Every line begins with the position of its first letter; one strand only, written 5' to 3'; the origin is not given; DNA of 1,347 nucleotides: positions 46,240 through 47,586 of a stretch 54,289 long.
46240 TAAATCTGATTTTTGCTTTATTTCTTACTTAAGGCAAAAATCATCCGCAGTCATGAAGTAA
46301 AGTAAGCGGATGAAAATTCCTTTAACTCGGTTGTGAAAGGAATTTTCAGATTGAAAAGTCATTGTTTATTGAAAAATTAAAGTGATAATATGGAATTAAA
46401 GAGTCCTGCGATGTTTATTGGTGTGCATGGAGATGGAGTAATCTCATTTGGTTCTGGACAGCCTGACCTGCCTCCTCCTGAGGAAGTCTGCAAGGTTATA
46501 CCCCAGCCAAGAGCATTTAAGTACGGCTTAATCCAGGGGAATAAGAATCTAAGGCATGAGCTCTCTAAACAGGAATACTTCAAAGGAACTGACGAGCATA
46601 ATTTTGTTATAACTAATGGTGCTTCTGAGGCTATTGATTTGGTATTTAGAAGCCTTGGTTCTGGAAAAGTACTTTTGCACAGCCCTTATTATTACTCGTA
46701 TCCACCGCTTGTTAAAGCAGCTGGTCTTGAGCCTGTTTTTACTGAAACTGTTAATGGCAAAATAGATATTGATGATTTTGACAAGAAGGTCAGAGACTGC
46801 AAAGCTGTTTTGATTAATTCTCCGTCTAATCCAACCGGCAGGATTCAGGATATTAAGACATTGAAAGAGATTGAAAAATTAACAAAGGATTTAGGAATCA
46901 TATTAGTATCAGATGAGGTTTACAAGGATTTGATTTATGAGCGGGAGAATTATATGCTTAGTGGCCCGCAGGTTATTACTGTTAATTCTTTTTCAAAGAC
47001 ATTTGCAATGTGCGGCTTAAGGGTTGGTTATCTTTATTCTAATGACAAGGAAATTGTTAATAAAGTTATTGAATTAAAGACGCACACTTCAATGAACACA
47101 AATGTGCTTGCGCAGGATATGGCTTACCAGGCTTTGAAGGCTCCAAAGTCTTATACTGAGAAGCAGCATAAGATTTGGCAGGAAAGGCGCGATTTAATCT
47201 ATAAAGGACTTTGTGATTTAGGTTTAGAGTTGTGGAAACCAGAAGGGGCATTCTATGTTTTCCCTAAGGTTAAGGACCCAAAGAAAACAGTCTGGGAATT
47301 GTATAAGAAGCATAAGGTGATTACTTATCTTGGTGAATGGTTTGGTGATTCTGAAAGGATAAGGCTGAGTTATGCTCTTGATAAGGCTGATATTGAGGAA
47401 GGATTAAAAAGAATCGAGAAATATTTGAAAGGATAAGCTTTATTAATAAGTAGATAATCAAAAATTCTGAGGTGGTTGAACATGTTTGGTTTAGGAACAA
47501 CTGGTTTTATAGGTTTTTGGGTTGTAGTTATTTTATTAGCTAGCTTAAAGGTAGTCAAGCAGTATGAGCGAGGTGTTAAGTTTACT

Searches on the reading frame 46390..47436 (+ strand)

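Call 12: search_protein_families(library=pfam, proteins=[window:46390-47436:+], max_evalue=0.001)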
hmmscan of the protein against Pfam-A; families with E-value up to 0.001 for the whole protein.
window:46390-47436:+ (348 aa): 5 families
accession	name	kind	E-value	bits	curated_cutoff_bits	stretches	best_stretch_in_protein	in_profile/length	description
PF00155.27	Aminotran_1_2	-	1e-54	186.5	19.7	1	17-342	3-361/361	Aminotransferase class I and II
PF04864.19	Alliinase_C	-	0.0001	21.8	22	0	93-250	98-241/363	Allinase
PF00266.25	Aminotran_5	-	0.00032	20.2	21.5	0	63-176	55-176/371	Aminotransferase class-V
PF01041.23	DegT_DnrJ_EryC1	-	0.0004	20.2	19.8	1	47-236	20-205/360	DegT/DnrJ/EryC1/StrS aminotransferase family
PF01053.26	Cys_Met_Meta_PP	-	0.00091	18.3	27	0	73-177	72-175/381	Cys/Met metabolism PLP-dependent enzyme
